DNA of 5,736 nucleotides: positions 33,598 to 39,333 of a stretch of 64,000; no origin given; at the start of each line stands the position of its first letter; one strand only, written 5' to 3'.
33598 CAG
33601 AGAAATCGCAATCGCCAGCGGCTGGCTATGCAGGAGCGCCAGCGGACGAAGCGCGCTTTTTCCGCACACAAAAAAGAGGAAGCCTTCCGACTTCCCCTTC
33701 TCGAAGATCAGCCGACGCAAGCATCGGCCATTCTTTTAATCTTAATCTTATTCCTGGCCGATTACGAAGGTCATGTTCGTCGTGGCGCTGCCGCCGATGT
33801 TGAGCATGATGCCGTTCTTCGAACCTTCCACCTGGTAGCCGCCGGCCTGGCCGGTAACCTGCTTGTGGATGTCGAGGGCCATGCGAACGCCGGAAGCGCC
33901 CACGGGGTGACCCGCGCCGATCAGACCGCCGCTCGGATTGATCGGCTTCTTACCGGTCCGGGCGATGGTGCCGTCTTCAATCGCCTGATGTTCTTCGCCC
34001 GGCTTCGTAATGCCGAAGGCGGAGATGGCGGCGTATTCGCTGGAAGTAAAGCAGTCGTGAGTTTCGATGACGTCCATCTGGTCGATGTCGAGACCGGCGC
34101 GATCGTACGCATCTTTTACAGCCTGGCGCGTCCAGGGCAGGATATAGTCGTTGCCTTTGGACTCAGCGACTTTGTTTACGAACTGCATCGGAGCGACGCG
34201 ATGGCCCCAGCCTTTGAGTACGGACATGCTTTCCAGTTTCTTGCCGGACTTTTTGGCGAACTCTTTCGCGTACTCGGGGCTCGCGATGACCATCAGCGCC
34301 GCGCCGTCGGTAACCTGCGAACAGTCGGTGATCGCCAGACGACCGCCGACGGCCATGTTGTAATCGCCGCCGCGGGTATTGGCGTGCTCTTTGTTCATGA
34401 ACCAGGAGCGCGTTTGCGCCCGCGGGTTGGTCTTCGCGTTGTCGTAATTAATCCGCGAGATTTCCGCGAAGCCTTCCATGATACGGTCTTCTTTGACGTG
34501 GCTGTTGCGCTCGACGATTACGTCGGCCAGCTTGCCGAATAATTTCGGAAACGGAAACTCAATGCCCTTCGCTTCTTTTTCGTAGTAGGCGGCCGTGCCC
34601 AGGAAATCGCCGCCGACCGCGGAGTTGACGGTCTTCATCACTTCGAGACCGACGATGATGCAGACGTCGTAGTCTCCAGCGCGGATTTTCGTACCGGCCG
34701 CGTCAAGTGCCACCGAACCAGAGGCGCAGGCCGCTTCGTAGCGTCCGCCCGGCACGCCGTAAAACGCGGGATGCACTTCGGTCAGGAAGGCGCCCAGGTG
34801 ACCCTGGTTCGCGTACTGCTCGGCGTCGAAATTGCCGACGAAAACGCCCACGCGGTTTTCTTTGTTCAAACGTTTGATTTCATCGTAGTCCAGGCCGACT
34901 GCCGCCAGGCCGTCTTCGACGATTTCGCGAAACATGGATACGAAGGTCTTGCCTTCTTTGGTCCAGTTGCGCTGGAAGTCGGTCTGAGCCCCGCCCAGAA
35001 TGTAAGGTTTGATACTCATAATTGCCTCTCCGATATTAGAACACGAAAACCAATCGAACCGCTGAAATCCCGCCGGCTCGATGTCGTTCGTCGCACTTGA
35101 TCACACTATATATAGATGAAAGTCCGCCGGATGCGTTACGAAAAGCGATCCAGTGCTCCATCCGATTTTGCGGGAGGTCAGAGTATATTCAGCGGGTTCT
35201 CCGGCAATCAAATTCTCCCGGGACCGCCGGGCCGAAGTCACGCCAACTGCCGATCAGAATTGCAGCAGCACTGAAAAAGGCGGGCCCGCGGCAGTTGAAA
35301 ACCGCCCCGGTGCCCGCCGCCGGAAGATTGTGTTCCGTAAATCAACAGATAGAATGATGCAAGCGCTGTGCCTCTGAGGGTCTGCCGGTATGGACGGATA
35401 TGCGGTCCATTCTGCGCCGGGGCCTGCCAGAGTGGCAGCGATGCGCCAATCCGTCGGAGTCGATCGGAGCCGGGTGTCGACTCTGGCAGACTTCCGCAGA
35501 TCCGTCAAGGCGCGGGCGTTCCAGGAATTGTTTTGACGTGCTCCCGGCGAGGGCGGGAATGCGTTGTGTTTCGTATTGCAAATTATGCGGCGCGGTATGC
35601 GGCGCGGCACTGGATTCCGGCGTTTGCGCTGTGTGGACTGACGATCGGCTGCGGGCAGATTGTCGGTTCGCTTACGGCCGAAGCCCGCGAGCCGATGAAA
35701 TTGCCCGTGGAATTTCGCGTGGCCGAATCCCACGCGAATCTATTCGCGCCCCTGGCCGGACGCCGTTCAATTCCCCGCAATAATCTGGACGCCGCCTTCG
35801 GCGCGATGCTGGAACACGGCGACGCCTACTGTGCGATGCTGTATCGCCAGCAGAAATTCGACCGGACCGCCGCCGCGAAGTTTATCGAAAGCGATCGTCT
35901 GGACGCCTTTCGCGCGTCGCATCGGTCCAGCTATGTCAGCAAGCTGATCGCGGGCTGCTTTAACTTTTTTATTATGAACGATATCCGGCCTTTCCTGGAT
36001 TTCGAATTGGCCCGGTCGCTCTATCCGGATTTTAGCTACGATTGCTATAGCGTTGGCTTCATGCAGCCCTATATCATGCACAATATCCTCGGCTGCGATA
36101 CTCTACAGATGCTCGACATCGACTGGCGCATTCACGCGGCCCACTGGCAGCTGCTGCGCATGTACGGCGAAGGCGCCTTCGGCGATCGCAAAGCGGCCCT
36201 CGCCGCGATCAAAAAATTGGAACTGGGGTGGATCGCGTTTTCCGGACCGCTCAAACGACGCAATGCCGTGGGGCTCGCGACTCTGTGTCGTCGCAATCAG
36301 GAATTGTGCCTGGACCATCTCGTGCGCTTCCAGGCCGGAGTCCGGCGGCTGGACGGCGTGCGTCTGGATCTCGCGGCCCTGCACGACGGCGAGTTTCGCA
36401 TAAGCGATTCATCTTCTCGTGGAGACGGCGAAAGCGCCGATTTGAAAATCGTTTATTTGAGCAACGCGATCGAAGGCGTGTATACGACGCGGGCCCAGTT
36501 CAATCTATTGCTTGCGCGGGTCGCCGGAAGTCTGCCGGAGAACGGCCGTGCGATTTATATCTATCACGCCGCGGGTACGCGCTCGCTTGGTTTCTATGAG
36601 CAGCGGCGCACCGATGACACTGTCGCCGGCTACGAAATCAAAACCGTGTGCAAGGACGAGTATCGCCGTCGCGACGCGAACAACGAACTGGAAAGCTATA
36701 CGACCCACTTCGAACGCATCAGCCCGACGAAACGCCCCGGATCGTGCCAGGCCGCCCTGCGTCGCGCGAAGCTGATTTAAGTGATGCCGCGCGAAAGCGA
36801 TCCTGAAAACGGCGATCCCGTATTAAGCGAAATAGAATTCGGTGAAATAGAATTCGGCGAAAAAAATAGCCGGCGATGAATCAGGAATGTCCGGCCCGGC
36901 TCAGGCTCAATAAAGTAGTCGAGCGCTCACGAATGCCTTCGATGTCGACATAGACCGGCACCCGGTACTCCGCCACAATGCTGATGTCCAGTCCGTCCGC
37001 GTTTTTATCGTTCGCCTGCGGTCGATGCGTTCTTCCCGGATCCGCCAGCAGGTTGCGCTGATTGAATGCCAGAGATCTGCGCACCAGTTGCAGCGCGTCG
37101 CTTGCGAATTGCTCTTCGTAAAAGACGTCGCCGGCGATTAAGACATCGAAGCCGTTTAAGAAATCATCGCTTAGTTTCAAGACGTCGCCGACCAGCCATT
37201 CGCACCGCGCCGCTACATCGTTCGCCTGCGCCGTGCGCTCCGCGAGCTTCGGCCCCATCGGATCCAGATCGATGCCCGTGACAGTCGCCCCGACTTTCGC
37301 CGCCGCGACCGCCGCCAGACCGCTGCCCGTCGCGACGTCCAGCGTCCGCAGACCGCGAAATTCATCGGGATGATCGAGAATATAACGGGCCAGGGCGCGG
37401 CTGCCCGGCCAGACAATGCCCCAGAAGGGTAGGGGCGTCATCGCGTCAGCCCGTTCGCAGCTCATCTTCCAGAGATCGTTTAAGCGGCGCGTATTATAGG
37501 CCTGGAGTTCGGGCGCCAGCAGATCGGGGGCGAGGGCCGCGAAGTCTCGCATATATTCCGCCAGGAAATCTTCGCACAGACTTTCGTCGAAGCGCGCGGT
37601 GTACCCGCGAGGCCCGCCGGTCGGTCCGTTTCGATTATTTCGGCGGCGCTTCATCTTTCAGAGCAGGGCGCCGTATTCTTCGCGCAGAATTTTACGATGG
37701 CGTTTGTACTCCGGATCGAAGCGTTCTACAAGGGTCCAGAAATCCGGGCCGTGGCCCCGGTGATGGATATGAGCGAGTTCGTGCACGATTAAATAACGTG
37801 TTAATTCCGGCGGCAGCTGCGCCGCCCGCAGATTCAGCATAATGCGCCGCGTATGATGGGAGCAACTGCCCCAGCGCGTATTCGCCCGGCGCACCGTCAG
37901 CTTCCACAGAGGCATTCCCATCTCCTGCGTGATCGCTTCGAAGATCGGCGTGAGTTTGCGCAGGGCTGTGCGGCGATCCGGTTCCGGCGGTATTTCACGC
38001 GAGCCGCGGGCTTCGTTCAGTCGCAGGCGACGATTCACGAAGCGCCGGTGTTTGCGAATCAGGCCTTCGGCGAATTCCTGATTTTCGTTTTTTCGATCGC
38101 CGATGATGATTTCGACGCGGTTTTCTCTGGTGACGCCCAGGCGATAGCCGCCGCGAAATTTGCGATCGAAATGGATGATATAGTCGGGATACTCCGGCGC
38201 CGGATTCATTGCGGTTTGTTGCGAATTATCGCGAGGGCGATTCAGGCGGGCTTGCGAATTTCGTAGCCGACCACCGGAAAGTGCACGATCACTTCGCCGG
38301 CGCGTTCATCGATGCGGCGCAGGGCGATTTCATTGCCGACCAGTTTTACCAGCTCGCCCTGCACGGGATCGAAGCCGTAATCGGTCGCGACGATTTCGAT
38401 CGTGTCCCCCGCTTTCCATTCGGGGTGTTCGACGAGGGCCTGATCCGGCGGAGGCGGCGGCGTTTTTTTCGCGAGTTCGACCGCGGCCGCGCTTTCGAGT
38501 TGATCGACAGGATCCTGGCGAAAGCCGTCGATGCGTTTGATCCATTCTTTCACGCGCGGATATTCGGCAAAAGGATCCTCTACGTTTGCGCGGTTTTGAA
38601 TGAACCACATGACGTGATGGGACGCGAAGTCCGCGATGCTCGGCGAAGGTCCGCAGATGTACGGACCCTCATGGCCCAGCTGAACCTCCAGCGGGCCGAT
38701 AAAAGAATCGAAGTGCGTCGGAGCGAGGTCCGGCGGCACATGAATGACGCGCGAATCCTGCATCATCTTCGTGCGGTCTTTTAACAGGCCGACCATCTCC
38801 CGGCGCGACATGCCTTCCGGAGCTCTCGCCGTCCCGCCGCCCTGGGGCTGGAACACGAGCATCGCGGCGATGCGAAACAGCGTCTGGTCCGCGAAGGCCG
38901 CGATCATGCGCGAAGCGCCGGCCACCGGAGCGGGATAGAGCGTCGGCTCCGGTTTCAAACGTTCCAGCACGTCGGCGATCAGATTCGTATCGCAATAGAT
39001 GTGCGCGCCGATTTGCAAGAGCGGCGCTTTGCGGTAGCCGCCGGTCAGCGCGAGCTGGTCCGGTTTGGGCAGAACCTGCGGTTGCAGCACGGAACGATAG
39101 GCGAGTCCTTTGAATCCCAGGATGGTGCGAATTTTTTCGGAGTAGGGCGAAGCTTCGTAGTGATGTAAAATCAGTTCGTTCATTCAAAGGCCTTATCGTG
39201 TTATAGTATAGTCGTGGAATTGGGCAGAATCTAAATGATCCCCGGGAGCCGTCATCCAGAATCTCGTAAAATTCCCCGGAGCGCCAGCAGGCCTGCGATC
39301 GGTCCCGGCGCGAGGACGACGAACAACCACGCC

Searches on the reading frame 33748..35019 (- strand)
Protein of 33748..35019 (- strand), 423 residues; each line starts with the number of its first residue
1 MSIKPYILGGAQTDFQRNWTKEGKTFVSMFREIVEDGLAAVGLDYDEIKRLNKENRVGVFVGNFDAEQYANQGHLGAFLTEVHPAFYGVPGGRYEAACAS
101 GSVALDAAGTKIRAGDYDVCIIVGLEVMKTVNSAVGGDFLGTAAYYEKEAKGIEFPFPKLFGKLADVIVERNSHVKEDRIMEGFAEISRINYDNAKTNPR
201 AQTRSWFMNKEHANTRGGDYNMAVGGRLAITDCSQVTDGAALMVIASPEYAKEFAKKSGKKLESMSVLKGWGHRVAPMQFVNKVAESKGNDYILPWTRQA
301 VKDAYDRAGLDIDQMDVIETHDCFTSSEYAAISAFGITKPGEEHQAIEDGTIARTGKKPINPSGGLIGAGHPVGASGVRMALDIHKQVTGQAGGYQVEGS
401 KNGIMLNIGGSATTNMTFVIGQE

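Call 3: search_protein_families(library=pfam, proteins=[window:33748-35019:-])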
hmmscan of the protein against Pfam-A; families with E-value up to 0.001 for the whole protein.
window:33748-35019:- (423 aa): 4 families
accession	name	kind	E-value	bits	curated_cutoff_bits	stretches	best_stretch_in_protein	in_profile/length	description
PF22691.2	Thiolase_C_1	-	8.5e-27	94.1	28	1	287-421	10-143/144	Thiolase C-terminal domain-like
PF02803.24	Thiolase_C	-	5.9e-12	45.7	27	1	299-397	26-106/123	Thiolase, C-terminal domain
PF00108.29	Thiolase_N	-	1.9e-09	37.7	26.4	1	10-154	6-141/260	Thiolase, N-terminal domain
PF00109.32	ketoacyl-synt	-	2.6e-06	27.7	20.8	1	95-138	171-214/252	Beta-ketoacyl synthase, N-terminal domain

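Call 4: search_protein_families(library=ncbifam, proteins=[window:33748-35019:-])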
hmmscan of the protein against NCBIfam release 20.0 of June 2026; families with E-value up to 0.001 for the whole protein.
window:33748-35019:- (423 aa): 45 families (the best 25 are shown)
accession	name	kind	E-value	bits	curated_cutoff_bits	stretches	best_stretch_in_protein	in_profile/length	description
NF004936.0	PRK06289.1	equivalog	4.8e-181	601.9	375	1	4-422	4-403/405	acetyl-CoA acetyltransferase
NF005704.0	PRK07516.1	subfamily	7e-69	232.6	412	1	7-420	6-385/389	thiolase domain-containing protein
NF004720.0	PRK06064.1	subfamily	7.9e-60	202.6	420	1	5-421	4-386/389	thiolase domain-containing protein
NF053570.1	AcCoTHIOL_METTL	equivalog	5.3e-57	193.4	600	1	7-422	6-383/385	acetyl-CoA acetyltransferase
NF004810.0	PRK06157.1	equivalog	2.1e-52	178.6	403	1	32-419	33-392/400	acetyl-CoA acetyltransferase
NF006102.0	PRK08256.1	subfamily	1.1e-41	143.3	436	1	4-414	4-385/394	lipid-transfer protein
NF004715.0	PRK06059.1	equivalog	3.2e-34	118.5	424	1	18-410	15-388/399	lipid-transfer protein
NF009228.0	PRK12578.1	subfamily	3.3e-33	114.9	485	1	88-419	74-384/387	thiolase domain-containing protein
NF004982.0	PRK06365.1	equivalog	1.8e-32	112.9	695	1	6-407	19-413/430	thiolase domain-containing protein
NF053628.1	BnzsclthlBbsBGT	equivalog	2.1e-25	89.3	750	1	94-410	80-369/389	benzoylsuccinyl-CoA thiolase subunit BbsB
TIGR01930.1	AcCoA-C-Actrans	subfamily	6.8e-23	81.2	240.55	2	231-395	238-367/385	acetyl-CoA C-acyltransferase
NF004811.0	PRK06158.1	subfamily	1.6e-20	73.4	421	1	183-422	161-380/384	acetyl-CoA acetyltransferase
NF004721.0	PRK06065.1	equivalog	1.1e-19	70.5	455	1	182-399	169-369/393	thiolase domain-containing protein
NF006180.0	PRK08313.1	subfamily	1.2e-19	70.4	514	1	233-422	206-384/389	thiolase domain-containing protein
NF004722.0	PRK06066.1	equivalog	9.6e-17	61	516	1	183-407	163-369/385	thiolase domain-containing protein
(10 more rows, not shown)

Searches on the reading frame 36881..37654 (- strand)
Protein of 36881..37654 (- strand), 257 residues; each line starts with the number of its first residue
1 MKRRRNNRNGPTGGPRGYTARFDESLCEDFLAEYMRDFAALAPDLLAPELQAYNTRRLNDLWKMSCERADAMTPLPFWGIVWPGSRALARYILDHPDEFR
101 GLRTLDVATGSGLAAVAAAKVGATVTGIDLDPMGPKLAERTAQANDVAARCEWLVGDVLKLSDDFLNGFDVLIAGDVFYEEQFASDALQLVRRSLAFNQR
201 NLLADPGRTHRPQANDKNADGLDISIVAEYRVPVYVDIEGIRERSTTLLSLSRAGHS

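Call 47: search_protein_families(library=pfam, proteins=[window:36881-37654:-])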
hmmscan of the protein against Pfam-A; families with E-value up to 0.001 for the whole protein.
window:36881-37654:- (257 aa): 9 families
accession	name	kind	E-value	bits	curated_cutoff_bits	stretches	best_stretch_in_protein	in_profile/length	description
PF13847.12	Methyltransf_31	-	4.1e-09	36.7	27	1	100-207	3-113/145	Methyltransferase domain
PF13649.12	Methyltransf_25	-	6e-09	36.9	27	1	105-195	2-93/97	Methyltransferase domain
PF06325.19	PrmA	-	5.2e-08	33.2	22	1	103-174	164-232/296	Ribosomal protein L11 methyltransferase (PrmA)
PF08241.18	Methyltransf_11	-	5.3e-08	33.8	21.2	1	105-195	1-87/95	Methyltransferase domain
PF08242.18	Methyltransf_12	-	1e-05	26.6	30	1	105-193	1-90/98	Methyltransferase domain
PF13489.12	Methyltransf_23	-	8.7e-05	22.7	27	1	89-208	10-121/164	Methyltransferase domain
PF09445.16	Methyltransf_15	-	0.00026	21.1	22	1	104-163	4-63/165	RNA cap guanine-N2 methyltransferase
PF10294.15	Methyltransf_16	-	0.00044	20.5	21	1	80-200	20-152/174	Lysine methyltransferase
PF05175.20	MTS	-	0.00065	19.8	23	1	83-163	18-95/170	Methyltransferase small domain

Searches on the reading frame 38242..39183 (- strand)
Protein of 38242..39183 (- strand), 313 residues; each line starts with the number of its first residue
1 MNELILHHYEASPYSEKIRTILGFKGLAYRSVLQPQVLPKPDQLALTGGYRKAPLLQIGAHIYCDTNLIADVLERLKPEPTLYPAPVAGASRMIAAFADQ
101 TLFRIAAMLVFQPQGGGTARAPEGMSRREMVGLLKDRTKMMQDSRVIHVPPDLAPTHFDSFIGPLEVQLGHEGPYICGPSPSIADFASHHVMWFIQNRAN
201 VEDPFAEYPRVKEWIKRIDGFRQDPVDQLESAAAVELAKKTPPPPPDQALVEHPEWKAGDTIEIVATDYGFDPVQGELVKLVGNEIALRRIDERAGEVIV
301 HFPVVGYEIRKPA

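Call 47: search_protein_families(library=pfam, proteins=[window:38242-39183:-])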
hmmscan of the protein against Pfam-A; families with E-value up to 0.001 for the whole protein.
window:38242-39183:- (313 aa): 4 families
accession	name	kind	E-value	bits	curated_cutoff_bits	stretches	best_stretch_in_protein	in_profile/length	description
PF13417.12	GST_N_3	-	3e-15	56.7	22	1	6-80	1-74/75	Glutathione S-transferase, N-terminal domain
PF13409.12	GST_N_2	-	4.8e-09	37.1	25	1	11-75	1-69/70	Glutathione S-transferase, N-terminal domain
PF14497.11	GST_C_3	-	1.7e-05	25.4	21.6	1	158-218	31-91/104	Glutathione S-transferase, C-terminal domain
PF13410.11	GST_C_2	-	3.4e-05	24.3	24.9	1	156-217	9-69/69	Glutathione S-transferase, C-terminal domain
